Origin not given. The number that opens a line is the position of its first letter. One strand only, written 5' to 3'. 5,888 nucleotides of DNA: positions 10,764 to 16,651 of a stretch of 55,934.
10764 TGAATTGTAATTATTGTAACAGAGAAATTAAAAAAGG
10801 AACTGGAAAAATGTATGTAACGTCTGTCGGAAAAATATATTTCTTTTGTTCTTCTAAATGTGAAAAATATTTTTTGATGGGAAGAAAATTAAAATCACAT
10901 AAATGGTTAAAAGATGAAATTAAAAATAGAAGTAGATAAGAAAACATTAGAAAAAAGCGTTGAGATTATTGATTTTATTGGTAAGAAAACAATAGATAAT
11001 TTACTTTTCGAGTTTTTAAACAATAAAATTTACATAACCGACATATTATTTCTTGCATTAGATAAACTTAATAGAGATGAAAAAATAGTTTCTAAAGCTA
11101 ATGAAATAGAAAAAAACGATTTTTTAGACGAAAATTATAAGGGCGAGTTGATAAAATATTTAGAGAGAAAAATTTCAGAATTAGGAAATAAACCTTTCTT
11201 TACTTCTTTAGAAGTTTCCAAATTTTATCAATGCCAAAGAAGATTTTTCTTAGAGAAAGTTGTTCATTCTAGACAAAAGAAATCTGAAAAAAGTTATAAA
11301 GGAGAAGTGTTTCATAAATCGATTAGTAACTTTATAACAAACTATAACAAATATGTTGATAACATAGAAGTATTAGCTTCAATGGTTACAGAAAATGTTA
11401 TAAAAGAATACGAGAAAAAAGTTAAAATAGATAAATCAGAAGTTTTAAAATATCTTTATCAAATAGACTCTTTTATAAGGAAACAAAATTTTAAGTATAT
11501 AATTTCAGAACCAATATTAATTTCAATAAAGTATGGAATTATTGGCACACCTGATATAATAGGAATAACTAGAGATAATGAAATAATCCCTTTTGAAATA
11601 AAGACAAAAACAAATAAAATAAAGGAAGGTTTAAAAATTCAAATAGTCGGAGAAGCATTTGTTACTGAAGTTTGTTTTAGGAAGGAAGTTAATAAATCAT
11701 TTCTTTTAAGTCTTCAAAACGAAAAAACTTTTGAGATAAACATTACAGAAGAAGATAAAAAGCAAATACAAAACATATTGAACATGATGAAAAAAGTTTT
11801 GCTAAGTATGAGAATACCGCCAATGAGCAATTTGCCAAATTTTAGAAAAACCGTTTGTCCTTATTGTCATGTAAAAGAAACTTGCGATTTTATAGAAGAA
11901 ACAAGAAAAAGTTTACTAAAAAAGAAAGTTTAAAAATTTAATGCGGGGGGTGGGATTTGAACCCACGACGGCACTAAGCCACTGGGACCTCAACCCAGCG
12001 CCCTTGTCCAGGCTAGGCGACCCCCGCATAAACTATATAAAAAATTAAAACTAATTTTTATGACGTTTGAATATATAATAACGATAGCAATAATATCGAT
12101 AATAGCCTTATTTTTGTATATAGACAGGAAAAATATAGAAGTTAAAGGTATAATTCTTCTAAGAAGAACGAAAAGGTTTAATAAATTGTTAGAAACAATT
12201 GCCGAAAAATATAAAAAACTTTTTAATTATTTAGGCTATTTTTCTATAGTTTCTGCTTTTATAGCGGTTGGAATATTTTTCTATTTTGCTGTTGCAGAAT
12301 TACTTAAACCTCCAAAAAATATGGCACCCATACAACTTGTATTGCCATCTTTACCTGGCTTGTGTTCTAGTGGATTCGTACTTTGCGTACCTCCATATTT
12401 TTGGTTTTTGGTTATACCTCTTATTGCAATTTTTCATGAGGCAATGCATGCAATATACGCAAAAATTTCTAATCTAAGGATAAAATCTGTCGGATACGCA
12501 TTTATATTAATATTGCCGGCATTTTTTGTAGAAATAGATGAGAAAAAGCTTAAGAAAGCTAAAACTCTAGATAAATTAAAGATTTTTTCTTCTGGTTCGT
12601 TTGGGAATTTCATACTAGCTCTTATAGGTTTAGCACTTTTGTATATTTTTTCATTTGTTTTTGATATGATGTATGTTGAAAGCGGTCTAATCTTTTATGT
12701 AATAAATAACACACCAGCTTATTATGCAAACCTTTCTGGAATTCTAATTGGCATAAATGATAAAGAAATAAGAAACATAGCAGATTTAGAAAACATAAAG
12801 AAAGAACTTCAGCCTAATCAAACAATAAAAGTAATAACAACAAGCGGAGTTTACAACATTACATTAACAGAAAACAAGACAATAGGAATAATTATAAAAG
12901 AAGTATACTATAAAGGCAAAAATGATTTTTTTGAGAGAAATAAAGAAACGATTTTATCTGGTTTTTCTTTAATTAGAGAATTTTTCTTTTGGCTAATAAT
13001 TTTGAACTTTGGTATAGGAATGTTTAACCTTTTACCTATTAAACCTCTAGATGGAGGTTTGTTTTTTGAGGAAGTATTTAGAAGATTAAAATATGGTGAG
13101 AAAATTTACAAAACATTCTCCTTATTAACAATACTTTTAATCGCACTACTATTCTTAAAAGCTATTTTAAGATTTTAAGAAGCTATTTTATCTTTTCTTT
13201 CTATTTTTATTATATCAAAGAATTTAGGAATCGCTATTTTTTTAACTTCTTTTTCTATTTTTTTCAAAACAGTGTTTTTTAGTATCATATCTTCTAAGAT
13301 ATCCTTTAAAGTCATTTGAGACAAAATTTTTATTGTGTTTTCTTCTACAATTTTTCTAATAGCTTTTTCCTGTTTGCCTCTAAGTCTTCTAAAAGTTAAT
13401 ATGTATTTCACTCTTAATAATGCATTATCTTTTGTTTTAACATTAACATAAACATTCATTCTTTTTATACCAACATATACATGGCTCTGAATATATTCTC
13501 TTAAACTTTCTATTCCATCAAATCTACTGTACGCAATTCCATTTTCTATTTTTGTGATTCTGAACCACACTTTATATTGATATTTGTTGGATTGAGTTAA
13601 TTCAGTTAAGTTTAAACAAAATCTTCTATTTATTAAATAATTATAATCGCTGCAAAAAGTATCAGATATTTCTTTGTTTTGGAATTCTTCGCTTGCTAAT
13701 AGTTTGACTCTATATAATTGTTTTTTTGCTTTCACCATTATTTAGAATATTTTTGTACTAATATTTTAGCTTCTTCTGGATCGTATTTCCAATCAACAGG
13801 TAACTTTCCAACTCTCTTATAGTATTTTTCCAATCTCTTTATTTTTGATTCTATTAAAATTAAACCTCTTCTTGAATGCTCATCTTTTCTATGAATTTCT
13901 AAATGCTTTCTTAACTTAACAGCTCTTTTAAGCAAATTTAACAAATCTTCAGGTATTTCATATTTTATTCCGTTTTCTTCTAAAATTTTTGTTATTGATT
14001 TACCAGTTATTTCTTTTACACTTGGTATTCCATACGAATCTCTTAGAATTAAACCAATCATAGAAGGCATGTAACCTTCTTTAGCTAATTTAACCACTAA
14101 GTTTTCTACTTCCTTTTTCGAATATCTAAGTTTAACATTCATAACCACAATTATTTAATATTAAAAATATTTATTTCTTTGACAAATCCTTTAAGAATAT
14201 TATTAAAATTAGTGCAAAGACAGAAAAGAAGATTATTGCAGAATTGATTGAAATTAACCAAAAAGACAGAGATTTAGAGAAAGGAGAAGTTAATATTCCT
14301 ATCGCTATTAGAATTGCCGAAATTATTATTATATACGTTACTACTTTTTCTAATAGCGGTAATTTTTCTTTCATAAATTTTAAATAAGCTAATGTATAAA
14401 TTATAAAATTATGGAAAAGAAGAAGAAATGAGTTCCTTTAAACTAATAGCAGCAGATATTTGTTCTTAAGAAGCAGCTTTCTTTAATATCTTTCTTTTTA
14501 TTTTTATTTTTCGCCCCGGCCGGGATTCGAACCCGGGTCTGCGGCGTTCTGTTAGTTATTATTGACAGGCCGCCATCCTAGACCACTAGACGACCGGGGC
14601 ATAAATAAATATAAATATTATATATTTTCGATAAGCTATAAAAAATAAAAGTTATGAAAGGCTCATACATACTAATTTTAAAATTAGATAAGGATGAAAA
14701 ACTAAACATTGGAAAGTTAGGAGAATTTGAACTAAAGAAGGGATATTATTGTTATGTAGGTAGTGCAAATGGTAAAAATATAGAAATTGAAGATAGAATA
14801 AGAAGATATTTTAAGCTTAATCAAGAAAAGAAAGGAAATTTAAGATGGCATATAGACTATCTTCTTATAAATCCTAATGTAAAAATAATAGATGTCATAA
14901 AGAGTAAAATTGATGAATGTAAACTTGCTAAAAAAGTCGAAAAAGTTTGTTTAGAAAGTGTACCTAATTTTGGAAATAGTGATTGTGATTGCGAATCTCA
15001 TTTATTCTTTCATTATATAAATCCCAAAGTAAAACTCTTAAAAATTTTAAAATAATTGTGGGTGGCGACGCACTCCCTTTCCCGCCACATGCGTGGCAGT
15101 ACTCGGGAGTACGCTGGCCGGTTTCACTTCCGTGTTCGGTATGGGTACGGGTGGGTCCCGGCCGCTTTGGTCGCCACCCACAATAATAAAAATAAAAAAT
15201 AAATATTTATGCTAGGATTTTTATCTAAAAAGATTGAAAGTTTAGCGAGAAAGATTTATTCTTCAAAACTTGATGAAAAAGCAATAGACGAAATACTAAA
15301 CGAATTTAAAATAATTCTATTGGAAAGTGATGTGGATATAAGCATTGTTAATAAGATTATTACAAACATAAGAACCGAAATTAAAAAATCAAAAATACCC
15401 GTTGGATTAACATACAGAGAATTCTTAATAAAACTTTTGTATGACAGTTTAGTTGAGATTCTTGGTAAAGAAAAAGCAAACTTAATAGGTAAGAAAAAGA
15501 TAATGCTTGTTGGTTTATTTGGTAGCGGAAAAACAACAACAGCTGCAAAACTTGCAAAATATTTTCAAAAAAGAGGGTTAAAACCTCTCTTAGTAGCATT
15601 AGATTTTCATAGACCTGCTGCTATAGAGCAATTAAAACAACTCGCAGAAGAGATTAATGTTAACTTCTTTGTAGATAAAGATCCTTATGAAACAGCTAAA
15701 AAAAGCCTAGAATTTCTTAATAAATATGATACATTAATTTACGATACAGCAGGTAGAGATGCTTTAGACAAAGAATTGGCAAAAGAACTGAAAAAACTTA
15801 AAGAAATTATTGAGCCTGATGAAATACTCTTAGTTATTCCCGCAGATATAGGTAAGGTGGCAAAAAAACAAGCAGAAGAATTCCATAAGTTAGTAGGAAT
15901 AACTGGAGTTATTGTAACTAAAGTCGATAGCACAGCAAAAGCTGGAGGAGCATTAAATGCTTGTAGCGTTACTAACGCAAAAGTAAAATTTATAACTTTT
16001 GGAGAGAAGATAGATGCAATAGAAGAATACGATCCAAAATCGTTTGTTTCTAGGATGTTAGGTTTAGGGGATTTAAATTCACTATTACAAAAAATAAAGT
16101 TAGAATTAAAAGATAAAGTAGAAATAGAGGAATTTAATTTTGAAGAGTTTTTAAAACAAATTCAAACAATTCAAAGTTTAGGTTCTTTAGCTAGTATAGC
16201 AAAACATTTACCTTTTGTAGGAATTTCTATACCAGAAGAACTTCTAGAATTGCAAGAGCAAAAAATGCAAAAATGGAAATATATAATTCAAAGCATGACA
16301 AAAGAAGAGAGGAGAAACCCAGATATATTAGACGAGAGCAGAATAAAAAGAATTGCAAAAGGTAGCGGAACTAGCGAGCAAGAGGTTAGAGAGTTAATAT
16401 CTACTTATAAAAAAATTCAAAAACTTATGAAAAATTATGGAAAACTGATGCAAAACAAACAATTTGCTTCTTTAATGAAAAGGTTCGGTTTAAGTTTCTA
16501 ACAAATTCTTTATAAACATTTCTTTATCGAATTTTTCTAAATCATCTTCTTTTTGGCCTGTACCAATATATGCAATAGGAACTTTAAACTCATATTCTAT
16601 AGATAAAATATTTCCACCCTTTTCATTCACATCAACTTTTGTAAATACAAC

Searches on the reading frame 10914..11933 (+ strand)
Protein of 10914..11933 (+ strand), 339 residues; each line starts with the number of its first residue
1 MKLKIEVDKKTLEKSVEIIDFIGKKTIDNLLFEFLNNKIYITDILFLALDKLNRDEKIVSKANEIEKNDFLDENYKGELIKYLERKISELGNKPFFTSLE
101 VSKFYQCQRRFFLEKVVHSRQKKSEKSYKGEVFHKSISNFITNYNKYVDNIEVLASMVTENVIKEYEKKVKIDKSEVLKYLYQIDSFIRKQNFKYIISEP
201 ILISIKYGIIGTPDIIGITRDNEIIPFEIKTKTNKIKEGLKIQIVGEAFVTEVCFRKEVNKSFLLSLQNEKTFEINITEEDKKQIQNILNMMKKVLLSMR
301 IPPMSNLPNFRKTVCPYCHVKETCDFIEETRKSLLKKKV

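Call 32: search_protein_families(library=pfam, proteins=[window:10914-11933:+], max_evalue=0.001)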
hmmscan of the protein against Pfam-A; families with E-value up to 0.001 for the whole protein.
window:10914-11933:+ (339 aa): 3 families
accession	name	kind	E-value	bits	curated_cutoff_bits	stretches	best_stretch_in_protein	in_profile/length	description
PF12705.13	PDDEXK_1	-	8.4e-10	39.4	22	1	101-325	7-247/247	PD-(D/E)XK nuclease superfamily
PF01930.23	Cas_Cas4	-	3.5e-08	34.1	22.7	1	210-324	53-158/160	Domain of unknown function DUF83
PF08696.17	Dna2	-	0.0001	22.5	22.4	1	100-190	60-153/204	DNA replication factor Dna2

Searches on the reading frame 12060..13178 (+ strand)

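Call 32: search_protein_families(library=pfam, proteins=[window:12060-13178:+], max_evalue=0.001)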
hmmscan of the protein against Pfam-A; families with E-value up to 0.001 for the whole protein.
window:12060-13178:+ (372 aa): 1 family
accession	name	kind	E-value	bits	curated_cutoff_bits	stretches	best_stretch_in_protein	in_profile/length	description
PF02163.28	Peptidase_M50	-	5.4e-21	75.4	27.2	1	116-354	3-210/221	Peptidase family M50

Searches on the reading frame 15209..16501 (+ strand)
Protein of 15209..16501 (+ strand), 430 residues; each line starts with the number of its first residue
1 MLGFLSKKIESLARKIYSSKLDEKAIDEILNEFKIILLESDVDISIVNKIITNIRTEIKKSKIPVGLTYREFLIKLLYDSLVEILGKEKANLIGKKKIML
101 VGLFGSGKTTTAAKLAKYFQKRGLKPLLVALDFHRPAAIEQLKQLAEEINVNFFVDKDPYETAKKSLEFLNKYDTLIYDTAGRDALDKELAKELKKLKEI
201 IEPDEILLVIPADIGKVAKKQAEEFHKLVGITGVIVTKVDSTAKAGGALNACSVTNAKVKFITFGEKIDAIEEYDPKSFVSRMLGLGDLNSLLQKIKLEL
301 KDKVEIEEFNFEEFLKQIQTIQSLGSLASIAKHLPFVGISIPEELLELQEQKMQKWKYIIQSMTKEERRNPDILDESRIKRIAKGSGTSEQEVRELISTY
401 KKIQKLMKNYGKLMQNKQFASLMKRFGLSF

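Call 32: search_protein_families(library=pfam, proteins=[window:15209-16501:+], max_evalue=0.001)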
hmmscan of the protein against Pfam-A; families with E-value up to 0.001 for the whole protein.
window:15209-16501:+ (430 aa): 6 families
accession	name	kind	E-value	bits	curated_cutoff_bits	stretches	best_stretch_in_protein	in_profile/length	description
PF00448.28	SRP54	-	1.5e-63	214.4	22.7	1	96-285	2-196/196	SRP54-type protein, GTPase domain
PF02978.25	SRP_SPB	-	2.8e-30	105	27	1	308-407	1-91/91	Signal peptide binding domain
PF02881.24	SRP54_N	-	2.8e-12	47.1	22.4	1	5-81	1-75/75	SRP54-type protein, helical bundle domain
PF01656.29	CbiA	-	3.6e-08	33.8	25.4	1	105-243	9-87/125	CobQ/CobB/MinD/ParA nucleotide binding domain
PF03029.23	ATP_bind_1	-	0.00019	21.7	27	1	101-132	2-33/240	Conserved hypothetical ATP binding protein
PF13479.12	AAA_24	-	0.00075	19.8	27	0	95-182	2-74/195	AAA domain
